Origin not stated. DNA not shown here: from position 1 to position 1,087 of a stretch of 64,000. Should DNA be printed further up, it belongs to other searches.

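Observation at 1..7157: Unconventional gamma-butyrobetaine/carnitine-type betaine catabolic operon using a reversible ADP-forming acyl-CoA synthetase and an MR/MLE enolase-superfamily enzyme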

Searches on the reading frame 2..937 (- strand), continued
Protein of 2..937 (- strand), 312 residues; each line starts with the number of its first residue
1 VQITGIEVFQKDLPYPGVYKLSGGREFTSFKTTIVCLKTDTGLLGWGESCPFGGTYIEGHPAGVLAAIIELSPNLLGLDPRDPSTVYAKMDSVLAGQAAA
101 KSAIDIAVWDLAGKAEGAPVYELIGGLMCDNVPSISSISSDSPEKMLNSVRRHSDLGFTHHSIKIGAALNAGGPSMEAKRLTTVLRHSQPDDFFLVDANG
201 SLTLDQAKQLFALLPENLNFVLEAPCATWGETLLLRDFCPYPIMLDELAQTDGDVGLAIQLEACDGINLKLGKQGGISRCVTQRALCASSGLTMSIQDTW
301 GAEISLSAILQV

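Call 26: find_encoding_contigs(protein=P0083, flank=10000, max_places=2)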
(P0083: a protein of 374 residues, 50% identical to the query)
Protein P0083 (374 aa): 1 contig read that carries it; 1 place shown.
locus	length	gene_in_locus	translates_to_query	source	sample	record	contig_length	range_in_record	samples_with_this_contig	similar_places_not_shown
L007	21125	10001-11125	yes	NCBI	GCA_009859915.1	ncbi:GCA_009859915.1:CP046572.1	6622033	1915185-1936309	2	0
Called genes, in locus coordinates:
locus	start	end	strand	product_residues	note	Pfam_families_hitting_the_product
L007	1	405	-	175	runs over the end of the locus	PF22289:DmmA-like_C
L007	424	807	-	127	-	PF06249:EutQ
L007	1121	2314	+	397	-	PF00890:FAD_binding_2 (faint), PF01266:DAO, PF07992:Pyr_redox_2 (faint), PF13450:NAD_binding_8 (weak), PF13454:NAD_binding_9 (faint), PF01593:Amino_oxidase (faint)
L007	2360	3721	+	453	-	PF00120:Gln-synt_C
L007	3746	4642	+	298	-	PF13522:GATase_6, PF13537:GATase_7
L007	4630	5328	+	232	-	PF01493:GXGXG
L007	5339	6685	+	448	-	PF01645:Glu_synthase, PF01070:FMN_dh, PF00478:IMPDH, PF03060:NMO, PF01645:Glu_synthase (weak)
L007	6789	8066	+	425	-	PF04389:Peptidase_M28 (weak), PF01546:Peptidase_M20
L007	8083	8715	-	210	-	PF01978:TrmB (faint), PF25213:HVO_A0261_N (weak), PF01047:MarR (weak), PF09339:HTH_IclR, PF12802:MarR_2, PF01614:IclR_C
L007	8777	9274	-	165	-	PF01613:Flavin_Reduct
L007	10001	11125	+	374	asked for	PF02746:MR_MLE_N, PF13378:MR_MLE_C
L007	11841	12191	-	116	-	PF24877:ILV_EDD_C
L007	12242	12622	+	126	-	-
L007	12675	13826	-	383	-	PF08240:ADH_N, PF00107:ADH_zinc_N, PF13602:ADH_zinc_N_2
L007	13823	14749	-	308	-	PF01557:FAA_hydrolase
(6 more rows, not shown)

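Call 46: find_related_loci(query=A2, collection=metagenome_contigs, flank=10000)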
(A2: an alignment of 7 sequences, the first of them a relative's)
Query A2 (374 aa) in metagenome_contigs; peptide patterns used: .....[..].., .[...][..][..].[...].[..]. (x = any residue, [..] = any of these).
600 stretches matched a pattern (row limit reached: there are more); 571 encode a relative of the query (tblastn E <= 1e-3); the best 80 are kept; 80 distinct loci.
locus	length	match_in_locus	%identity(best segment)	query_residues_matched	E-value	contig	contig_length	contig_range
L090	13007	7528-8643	49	1-373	5e-113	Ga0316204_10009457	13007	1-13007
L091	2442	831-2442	47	1-373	7e-114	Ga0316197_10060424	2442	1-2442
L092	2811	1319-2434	48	1-373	1e-112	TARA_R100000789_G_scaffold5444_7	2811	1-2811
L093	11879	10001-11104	46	1-369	1e-106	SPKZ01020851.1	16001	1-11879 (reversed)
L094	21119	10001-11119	44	1-374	9e-103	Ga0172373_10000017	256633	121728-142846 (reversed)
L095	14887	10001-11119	47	1-374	6e-102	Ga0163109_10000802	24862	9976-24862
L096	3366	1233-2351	46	1-374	3e-103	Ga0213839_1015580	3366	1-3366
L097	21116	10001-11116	45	1-374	2e-101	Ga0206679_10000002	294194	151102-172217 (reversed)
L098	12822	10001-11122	46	1-374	2e-100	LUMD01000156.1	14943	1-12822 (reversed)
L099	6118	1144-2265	46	1-374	2e-100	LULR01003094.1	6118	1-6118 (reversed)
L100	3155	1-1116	46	1-373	2e-102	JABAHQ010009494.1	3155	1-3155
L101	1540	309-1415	46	1-370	1e-107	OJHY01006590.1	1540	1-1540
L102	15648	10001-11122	43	1-374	3e-99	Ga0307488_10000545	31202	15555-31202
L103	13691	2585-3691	45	1-370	2e-99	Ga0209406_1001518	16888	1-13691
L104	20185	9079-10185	45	1-370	2e-99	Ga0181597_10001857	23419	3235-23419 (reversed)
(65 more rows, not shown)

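Call 48: find_encoding_contigs(protein=P0004, flank=10000, max_places=2)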
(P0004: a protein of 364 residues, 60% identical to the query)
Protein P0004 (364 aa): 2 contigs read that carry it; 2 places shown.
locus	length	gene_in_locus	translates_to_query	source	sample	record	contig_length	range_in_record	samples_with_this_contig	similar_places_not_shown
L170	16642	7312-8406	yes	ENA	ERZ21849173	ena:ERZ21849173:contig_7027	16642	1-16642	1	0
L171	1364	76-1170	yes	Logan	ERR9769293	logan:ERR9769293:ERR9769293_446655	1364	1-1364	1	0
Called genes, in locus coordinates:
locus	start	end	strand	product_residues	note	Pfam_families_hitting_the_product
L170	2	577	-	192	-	?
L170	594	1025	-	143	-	PF02391:MoaE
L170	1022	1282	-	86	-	PF02597:ThiS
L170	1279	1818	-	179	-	PF00994:MoCF_biosynth, PF03454:MoeA_C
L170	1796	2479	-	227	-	PF03453:MoeA_N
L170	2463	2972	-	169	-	PF03205:MobB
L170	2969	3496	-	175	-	PF01066:CDP-OH_P_transf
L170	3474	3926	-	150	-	-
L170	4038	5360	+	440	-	PF00275:EPSP_synthase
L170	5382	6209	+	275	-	PF01177:Asp_Glu_race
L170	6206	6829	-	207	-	-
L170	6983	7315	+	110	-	PF06127:Mpo1-like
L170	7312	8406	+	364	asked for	PF02746:MR_MLE_N, PF13378:MR_MLE_C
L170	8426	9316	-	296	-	PF00140:Sigma70_r1_2 (weak), PF04542:Sigma70_r2, PF04545:Sigma70_r4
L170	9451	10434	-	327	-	PF01479:S4, PF00849:PseudoU_synth_2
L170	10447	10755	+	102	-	-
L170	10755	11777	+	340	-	PF01212:Beta_elim_lyase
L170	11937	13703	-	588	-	PF03725:RNase_PH_C, PF03726:PNPase, PF01138:RNase_PH, PF00013:KH_1, PF00575:S1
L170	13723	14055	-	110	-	PF01138:RNase_PH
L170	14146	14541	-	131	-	PF00312:Ribosomal_S15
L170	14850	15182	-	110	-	PF16198:TruB_C_2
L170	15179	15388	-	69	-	PF01509:TruB_N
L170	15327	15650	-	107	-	PF01509:TruB_N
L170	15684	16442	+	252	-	PF01494:FAD_binding_3 (weak), PF13450:NAD_binding_8 (weak)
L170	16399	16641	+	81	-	?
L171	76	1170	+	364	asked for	PF02746:MR_MLE_N, PF13378:MR_MLE_C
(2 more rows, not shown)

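Call 49: find_encoding_contigs(protein=P0003, flank=10000, max_places=2)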
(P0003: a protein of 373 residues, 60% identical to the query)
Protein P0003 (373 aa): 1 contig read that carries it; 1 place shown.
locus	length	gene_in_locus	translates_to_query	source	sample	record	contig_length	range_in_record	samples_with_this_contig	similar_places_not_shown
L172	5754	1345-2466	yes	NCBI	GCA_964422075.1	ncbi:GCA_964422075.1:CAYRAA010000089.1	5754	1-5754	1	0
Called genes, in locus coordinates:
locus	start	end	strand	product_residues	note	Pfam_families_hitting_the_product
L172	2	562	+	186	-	?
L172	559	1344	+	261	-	PF00378:ECH_1, PF16113:ECH_2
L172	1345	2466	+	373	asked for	PF02746:MR_MLE_N, PF13378:MR_MLE_C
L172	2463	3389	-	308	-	PF00135:COesterase (faint), PF20434:BD-FAE (weak), PF12697:Abhydrolase_6 (faint), PF00326:Peptidase_S9 (faint), PF20434:BD-FAE (weak), PF02230:Abhydrolase_2, PF07859:Abhydrolase_3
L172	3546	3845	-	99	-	PF01329:Pterin_4a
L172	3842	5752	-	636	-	?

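Call 50: find_encoding_contigs(protein=P0006, flank=10000, max_places=2)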
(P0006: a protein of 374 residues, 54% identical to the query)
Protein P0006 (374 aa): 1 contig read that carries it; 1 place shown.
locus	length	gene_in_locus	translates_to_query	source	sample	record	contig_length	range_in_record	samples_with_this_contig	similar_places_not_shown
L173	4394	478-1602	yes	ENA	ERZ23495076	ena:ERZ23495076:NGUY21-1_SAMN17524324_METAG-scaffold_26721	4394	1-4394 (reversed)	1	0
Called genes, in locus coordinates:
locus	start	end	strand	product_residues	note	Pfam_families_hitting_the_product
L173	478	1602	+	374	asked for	PF02746:MR_MLE_N, PF13378:MR_MLE_C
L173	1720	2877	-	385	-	PF13173:AAA_14, PF13635:DUF4143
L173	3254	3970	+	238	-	PF00392:GntR, PF07729:FCD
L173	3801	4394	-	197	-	?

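Call 54: search_solved_structures(query=P0001, max_evalue=1e-35, show_alignments=5)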
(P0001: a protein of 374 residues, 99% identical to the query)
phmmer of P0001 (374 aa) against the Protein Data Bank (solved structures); distinct sequences matched with E-value up to 1e-35: 9.
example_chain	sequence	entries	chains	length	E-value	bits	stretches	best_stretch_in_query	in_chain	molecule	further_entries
2pce_A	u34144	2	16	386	4.4e-107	361.6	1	2-373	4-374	putative mandelate racemase/muconate lactonizing enzyme | Mandelate racemase/muconate lactonizing enzyme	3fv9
2ps2_A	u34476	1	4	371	6.6e-91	308.3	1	2-371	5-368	Putative mandelate racemase/muconate lactonizing enzyme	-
4mgg_A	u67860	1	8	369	1e-64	222.2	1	1-372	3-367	Muconate lactonizing enzyme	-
2qdd_A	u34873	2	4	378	3.8e-54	187.4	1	2-372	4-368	Mandelate racemase/muconate lactonizing enzyme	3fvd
4e8g_A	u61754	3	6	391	9.2e-53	182.8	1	1-373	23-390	Mandelate racemase/muconate lactonizing enzyme, N-terminal domain protein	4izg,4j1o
3eez_A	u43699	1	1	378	3.3e-52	181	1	2-373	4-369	putative Mandelate racemase/muconate lactonizing enzyme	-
2pmq_A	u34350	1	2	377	3.4e-51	177.7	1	2-370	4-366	Mandelate racemase/muconate lactonizing enzyme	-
4h2h_A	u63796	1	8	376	3.6e-51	177.6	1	2-370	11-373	Mandelate racemase/muconate lactonizing enzyme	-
2rdx_A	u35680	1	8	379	6.2e-47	163.7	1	2-370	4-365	Mandelate racemase/muconate lactonizing enzyme, putative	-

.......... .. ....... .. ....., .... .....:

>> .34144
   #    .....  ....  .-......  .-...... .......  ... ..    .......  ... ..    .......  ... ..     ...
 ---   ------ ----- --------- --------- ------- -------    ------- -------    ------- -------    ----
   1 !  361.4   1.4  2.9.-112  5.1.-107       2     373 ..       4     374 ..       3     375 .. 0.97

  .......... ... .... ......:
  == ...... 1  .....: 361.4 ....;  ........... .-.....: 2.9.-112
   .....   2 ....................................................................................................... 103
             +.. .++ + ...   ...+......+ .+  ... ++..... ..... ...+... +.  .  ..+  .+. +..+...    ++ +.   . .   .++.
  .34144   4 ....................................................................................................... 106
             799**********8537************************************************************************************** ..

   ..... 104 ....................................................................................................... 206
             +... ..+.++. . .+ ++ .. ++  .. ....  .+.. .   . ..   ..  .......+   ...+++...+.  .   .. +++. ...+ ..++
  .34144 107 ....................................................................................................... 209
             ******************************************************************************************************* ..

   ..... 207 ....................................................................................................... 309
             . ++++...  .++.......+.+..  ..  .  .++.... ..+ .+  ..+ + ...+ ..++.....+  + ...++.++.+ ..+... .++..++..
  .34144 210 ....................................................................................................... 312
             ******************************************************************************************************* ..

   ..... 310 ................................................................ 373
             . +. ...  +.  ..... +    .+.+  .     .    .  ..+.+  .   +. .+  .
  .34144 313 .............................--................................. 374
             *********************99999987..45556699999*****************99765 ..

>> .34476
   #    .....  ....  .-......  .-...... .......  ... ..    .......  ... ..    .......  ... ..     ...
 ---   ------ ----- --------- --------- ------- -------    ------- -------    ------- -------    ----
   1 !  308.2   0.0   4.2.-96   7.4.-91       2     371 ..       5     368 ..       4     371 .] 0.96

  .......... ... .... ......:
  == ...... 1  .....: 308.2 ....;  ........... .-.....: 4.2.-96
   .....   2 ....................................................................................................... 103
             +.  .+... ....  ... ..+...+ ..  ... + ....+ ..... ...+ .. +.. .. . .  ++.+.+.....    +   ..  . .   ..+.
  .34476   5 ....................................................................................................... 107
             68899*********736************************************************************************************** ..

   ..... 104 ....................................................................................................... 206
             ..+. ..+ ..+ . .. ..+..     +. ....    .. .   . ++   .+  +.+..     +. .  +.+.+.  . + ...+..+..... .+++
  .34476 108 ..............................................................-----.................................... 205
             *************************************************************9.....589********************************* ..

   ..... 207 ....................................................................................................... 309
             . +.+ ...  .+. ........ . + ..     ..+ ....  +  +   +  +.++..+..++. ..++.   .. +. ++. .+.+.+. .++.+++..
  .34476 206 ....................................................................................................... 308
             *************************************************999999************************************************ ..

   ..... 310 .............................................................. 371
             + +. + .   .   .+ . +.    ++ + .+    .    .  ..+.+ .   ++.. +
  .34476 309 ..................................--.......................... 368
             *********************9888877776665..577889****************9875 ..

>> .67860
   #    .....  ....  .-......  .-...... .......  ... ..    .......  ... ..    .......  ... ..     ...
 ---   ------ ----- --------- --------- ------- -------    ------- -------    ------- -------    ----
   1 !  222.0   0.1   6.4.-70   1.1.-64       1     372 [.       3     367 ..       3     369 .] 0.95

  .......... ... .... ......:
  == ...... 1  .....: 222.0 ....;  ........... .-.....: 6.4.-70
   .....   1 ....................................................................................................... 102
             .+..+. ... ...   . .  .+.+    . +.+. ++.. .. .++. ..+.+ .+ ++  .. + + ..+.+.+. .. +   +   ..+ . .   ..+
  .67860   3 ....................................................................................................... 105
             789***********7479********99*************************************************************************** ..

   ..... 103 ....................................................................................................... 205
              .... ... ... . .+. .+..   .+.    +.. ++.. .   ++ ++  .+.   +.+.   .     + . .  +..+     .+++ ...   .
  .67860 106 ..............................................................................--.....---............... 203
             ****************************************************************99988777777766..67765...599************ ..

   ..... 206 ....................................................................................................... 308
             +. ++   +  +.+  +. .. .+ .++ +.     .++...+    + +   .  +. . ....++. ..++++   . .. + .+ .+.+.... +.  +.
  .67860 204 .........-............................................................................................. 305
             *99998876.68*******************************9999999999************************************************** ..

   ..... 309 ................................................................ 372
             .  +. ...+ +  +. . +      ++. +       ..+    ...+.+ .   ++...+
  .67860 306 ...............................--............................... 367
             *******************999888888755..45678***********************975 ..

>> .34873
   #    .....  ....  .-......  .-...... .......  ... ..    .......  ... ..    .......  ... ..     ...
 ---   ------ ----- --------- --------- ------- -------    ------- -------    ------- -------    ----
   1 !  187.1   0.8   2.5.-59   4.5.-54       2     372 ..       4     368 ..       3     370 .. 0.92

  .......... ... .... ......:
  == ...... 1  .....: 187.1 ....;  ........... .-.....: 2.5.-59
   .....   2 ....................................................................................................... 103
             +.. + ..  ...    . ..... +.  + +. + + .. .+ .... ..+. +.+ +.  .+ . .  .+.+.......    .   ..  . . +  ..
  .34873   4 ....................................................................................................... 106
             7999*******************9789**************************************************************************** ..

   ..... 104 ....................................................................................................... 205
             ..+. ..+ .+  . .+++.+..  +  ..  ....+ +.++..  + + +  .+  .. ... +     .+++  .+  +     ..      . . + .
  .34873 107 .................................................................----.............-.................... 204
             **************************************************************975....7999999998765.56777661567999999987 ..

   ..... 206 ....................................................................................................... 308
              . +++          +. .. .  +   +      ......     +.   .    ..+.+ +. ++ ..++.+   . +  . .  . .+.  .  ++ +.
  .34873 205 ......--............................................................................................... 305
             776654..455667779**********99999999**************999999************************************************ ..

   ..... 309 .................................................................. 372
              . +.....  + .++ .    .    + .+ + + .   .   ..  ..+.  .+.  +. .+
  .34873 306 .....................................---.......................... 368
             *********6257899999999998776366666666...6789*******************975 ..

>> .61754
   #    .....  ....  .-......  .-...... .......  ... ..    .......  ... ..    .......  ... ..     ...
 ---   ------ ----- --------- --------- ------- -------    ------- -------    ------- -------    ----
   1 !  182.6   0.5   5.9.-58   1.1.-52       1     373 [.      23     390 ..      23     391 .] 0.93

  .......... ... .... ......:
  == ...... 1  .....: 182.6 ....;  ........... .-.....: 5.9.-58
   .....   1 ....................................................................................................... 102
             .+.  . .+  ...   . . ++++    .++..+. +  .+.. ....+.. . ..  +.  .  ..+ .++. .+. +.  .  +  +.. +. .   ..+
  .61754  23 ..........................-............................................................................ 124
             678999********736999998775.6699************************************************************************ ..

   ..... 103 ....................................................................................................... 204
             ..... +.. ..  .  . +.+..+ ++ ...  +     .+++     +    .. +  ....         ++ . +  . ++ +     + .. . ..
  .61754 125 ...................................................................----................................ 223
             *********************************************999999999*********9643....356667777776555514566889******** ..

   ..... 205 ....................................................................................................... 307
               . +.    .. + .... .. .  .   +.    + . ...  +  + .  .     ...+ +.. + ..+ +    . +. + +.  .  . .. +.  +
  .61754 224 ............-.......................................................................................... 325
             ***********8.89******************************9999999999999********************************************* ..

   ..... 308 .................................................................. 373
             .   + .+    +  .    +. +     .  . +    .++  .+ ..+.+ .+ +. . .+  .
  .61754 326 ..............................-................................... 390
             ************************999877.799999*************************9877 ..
